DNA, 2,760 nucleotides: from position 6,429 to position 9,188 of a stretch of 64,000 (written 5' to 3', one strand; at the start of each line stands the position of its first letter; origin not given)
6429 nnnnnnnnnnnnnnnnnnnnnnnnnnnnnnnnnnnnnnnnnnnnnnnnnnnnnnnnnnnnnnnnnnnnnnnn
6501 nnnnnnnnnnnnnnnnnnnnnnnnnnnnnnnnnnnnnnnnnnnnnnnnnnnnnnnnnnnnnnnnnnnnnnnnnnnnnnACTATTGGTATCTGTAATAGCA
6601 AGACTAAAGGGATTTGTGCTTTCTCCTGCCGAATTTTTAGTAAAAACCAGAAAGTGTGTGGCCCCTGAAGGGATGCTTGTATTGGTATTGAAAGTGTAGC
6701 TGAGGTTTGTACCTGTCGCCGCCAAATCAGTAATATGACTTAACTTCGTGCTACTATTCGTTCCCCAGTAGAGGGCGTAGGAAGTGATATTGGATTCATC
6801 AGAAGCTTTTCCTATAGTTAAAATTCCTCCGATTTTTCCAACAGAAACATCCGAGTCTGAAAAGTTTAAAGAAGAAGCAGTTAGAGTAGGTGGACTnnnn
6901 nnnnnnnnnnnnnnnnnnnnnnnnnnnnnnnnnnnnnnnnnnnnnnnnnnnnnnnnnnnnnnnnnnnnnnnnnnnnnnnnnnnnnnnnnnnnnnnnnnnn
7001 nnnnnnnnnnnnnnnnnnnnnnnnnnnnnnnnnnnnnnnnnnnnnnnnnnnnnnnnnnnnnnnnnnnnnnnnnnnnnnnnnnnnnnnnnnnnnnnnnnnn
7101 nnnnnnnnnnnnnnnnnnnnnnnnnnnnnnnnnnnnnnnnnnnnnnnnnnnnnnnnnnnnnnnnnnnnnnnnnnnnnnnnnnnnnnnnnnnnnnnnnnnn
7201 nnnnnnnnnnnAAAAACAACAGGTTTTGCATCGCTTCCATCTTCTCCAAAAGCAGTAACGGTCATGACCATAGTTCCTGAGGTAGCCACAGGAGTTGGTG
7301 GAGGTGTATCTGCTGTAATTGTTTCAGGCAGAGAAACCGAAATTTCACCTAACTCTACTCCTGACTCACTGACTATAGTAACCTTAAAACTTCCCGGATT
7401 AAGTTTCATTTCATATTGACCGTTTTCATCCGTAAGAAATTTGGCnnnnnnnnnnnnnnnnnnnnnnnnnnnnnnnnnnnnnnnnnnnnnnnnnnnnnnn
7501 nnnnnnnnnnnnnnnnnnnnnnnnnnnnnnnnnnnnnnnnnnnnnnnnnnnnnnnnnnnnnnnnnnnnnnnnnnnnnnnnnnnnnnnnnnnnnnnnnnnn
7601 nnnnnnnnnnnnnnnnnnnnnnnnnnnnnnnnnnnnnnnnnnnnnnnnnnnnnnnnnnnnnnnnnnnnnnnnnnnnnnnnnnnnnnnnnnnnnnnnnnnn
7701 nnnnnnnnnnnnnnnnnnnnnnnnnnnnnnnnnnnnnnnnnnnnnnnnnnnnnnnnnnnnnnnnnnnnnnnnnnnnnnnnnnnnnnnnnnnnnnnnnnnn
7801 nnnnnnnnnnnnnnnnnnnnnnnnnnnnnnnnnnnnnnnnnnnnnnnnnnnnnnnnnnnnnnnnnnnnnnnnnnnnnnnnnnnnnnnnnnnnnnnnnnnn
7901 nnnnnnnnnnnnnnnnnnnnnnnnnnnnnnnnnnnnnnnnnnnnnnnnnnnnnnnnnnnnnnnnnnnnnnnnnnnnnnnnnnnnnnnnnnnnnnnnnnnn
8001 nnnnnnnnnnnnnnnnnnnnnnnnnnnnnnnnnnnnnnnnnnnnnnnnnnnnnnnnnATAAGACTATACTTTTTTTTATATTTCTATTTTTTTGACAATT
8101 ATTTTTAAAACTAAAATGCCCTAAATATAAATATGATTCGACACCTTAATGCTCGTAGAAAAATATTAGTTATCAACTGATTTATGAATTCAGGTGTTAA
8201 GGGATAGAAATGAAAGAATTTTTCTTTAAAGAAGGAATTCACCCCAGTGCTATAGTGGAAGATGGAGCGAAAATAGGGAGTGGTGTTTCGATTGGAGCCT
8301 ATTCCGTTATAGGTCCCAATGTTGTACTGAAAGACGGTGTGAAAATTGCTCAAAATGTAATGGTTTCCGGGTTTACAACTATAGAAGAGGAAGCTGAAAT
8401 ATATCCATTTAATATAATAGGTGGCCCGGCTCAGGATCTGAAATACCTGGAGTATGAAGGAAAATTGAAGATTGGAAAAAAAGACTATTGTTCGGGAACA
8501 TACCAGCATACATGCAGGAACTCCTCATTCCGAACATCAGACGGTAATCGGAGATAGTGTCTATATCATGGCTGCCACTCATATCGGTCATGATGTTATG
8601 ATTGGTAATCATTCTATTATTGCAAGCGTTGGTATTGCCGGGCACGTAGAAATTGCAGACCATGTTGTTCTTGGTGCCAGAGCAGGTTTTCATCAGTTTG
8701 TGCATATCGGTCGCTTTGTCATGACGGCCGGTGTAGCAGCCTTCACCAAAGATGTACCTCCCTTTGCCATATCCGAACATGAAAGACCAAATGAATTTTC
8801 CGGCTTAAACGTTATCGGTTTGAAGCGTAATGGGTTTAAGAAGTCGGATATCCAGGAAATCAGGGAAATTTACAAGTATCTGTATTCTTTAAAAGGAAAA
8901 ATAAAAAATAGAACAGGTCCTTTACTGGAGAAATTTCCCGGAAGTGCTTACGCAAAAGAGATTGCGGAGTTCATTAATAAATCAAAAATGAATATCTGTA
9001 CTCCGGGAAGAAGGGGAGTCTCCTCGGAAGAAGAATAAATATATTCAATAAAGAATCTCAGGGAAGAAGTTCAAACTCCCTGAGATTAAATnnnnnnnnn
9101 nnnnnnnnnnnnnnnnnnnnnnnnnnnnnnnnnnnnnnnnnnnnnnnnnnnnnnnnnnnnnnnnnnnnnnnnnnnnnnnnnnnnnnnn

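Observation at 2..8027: Two convergent giant LamG/NHL/Ig-FN3 surface proteins sharing one terminator, with GC above the window average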

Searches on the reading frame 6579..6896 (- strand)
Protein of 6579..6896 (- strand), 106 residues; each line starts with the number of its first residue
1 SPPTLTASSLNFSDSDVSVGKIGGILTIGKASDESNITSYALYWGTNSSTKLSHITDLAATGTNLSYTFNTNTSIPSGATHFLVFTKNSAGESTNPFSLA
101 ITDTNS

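Call 33: search_solved_structures(query=A1, max_evalue=1)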
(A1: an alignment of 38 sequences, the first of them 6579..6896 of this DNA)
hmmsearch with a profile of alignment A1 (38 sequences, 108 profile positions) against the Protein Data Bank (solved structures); distinct sequences matched with E-value up to 1: 15.
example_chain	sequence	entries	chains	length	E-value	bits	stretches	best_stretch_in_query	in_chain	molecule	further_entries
7n9e_D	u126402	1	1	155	0.0097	19.1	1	22-72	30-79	Nb34 nanobody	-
4hem_E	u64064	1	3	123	0.17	15.1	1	22-70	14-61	Anti-baseplate TP901-1 Llama vHH 02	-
8tum_e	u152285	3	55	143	0.19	15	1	49-93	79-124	Type IV major pilin protein PilA | Pilin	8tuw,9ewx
1wj3_A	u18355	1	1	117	0.24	14.6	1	28-82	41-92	KIAA1496 protein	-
7noz_R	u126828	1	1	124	0.25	14.6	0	22-69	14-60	hFPNb1 nanobody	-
6ru3_C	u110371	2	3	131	0.27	14.5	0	22-69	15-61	hFP1Nb1 | Nanobody hFPNb1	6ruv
21tv_A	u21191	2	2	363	0.47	13.7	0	23-65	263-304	Ozoralizumab (OZR) | anti-TNF-alpha nanobodies, TNF30, derived from Ozoralizumab (OZR)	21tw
7n9c_D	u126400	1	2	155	0.52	13.6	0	22-73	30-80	Nanobody NB95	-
7bc6_B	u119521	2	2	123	0.56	13.5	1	23-104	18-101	nanobody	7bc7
3j79_N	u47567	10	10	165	0.62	13.3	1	18-68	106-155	60S ribosomal protein eL14 | 60S ribosomal protein L14, putative | 60S ribosomal protein L14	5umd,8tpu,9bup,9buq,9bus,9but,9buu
5jmo_C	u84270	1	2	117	0.68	13.2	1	23-70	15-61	camelid VHH fragment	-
5jmr_A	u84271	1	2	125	0.77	13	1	23-70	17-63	camelid VHH fragment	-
4mb3_A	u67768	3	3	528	0.79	13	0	14-55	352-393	Chitinase 60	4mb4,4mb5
4hmc_A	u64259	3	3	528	0.8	13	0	14-55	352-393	Chitinase 60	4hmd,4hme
4qo1_A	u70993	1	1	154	0.85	12.9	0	22-98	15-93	Nb139 Nanobody against the DNA-binding domain of p53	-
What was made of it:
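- Tried and rejected: The PDB search gave only noise (call 33).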

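Call 41: predict_structure(alignment_id=A1)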
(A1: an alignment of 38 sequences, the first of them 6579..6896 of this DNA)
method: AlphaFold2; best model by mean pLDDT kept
length: 106 residues; sequences in the alignment: 38
mean_pLDDT: 96.7   pTM: 0.88
mean pLDDT of the five models: 96.7, 96.7, 96.6, 95.9, 95.6
residues with pLDDT >= 90: 102; 70-90: 3; 50-70: 1; < 50: 0
segments of 3 or more residues with pLDDT < 50: none
pLDDT, mean of each block of 10 residues (from residue 1): 98 94 98 98 98 99 98 97 99 98 80
secondary structure, 60 per line:
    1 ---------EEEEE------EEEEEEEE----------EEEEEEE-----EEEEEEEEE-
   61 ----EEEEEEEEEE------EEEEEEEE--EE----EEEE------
elements in order: E10-14 E21-28 E39-45 E51-59 E65-74 E81-88 E97-100

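Call 44: fold_search(model_id=the predicted structure, library=pdb)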
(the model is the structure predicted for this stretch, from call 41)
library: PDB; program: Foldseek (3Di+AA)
matches with E <= 10: 1184; with E <= 0.001: 0
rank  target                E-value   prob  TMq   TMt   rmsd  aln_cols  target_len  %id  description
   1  1va9_MODEL_1_A        7.6e-03  1.00  0.59  0.53   4.9       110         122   17  Solution structure of the second FNIII domain of DSCAML1 protein (released 2005-02-22)
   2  2w1n                  1.5e-02  1.00  0.51  0.27   5.7       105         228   15  cohesin and fibronectin type-III double module construct from the Clostridium perfringens glycoside hydrolase GH84C (released 2009-02-03)
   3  2ekj_MODEL_1_A        3.1e-02  1.00  0.50  0.50   5.3       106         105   12  Solution structures of the fn3 domain of human collagen alpha-1(XX) chain (released 2007-09-25)
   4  2n1k_MODEL_1_A        3.4e-02  1.00  0.51  0.51   5.9       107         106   18  Structure of the Third Type III Domain from Human Fibronectin (released 2015-11-11)
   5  6hnf_MODEL_1_A        3.8e-02  1.00  0.55  0.62   4.9       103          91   14  Structure in solution of human fibronectin type III-domain 14 (released 2018-10-10)
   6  4bq6_A                3.8e-02  1.00  0.56  0.33   5.0       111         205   14  Crystal structure of the RGMB-NEO1 complex form 1 (released 2013-06-12)
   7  3p4l                  4.2e-02  1.00  0.54  0.33   5.0       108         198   15  Crystal structure of a hemojuvelin-binding fragment of neogenin (released 2010-11-17)
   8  4wtw_B                4.4e-02  1.00  0.58  0.64   4.8       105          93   15  Crystal structure of the third FnIII domain of integrin beta4 (released 2015-02-11)
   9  4wtx                  4.4e-02  1.00  0.56  0.60   4.4       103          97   11  Crystal structure of the fourth FnIII domain of integrin beta4 (released 2015-02-11)
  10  8orl_A                4.4e-02  0.99  0.49  0.50   5.1       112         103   17  Crystal structure of the S23226G missense variant of titin domain Fn3-56 (released 2023-08-23)
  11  7y6e_D                4.7e-02  1.00  0.58  0.34   4.5       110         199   12  Crystal structure of sDscam FNIII23 domains, isoform Beta2v6 (released 2023-05-24)
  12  1lwr_MODEL_1_A        4.7e-02  0.99  0.49  0.53   5.9       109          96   14  Solution structure of the NCAM fibronectin type III module 2 (released 2003-06-03)
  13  7y5r                  4.9e-02  1.00  0.57  0.57   4.8       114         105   13  Crystal structure of sDscam FNIII2 domain, isoform alpha7 (released 2023-05-24)
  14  3b83_D                5.5e-02  1.00  0.57  0.64   4.6       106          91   14  Computer-Based Redesign of a beta Sandwich Protein Suggests that Extensive Negative Design Is Not Required for De Novo (released 2008-11-04)
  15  2yrz_MODEL_1_A        5.5e-02  0.99  0.51  0.47   5.2       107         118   14  Solution structure of the fibronectin type III domain of human Integrin beta-4 (released 2008-04-08)
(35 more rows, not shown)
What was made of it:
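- The B repeat models at pLDDT 96.7, and its top PDB fold matches are all FN3 domains (calls 41, 44).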

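Call 45: search_protein_families(library=pfam, proteins=[window:6579-6896:-], max_evalue=1)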
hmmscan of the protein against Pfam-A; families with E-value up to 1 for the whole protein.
window:6579-6896:- (106 aa): 2 families
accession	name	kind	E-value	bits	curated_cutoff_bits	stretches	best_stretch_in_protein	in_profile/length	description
PF10342.15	Kre9_KNH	-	0.0041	18.3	24.6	1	36-93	24-84/94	Kre9/KNH-like N-terminal Ig-like domain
PF00553.25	CBM_2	-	0.053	14.3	24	1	31-102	23-97/101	Cellulose binding domain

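Call 74: search_protein_representatives(alignment_id=A1)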
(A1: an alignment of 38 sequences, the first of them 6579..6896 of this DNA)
Query: 38 sequences, 108 profile positions. Proteins with E-value up to 0.001 (for the whole library): 1616; up to 1e-10: 979; up to 1e-30: 292. The best 150 are listed.
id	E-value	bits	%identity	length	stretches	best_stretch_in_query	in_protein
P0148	0.0e+00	1319.4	-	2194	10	2-107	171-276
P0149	0.0e+00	1224.2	-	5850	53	4-106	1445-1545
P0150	0.0e+00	1104.4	-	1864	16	6-103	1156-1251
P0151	0.0e+00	1089.7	-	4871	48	2-107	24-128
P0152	1.5e-298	983.7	-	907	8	2-106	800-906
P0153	7.0e-289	952.6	-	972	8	2-108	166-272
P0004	1.2e-287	948.7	-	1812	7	2-108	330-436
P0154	4.7e-259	856.6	-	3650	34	6-106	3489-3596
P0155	1.6e-256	848.4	-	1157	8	2-107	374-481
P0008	2.0e-253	838.5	-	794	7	2-108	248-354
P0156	3.5e-243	805.6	-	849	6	2-107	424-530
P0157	1.5e-236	784.2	-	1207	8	2-107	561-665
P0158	2.6e-236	783.5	-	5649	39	6-106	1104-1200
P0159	7.6e-231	765.9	-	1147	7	2-108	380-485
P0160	2.6e-229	760.9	-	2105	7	2-107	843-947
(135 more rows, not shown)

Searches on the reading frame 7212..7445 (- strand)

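Call 45: search_protein_families(library=pfam, proteins=[window:7212-7445:-], max_evalue=1)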
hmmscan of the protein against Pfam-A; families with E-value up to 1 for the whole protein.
window:7212-7445:- (78 aa): 3 families
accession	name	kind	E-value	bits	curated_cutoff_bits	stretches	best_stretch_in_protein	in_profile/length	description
PF17210.9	SdrD_B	-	0.0069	17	29.7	1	4-55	43-95/112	SdrD B-like domain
PF13715.12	CarbopepD_reg_2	-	0.073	13.5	32.2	1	4-45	29-70/88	CarboxypepD_reg-like domain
PF18981.6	InlK_D3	-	0.14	12.7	25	1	41-76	34-69/75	Internalin K domain (D3/D4)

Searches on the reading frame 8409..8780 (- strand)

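Call 71: search_protein_families(library=pfam, proteins=[window:8409-8780:-], max_evalue=0.01)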
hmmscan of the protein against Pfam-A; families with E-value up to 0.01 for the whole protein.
window:8409-8780:- (123 aa): 1 family
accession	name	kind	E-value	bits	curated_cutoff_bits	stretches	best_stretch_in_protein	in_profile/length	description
PF14876.11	RSF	-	0.0024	18.3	30.4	1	25-61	31-67/217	Respiratory growth transcriptional regulator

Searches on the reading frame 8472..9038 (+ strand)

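Call 15: search_protein_families(library=pfam, proteins=[window:8472-9038:+], max_evalue=0.0001)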
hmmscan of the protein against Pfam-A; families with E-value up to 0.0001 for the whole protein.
window:8472-9038:+ (188 aa): 2 families
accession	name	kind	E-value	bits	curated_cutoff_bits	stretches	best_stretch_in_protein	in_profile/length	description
PF13720.11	Acetyltransf_11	-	1.2e-18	67.7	24.5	1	94-176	1-82/82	Udp N-acetylglucosamine O-acyltransferase; Domain 2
PF00132.30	Hexapep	-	3e-10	39.8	27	1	24-52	2-30/36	Bacterial transferase hexapeptide (six repeats)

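Call 71: search_protein_families(library=pfam, proteins=[window:8472-9038:+], max_evalue=0.01)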
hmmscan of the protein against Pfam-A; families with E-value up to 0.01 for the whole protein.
window:8472-9038:+ (188 aa): 3 families
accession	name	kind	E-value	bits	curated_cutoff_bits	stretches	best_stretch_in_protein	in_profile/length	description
PF13720.11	Acetyltransf_11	-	1.2e-18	67.7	24.5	1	94-176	1-82/82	Udp N-acetylglucosamine O-acyltransferase; Domain 2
PF00132.30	Hexapep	-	3e-10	39.8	27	1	24-52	2-30/36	Bacterial transferase hexapeptide (six repeats)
PF25084.1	LbH_EIF2B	-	0.0034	17.8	54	1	7-69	18-89/105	EIF2B subunit epsilon LbH domain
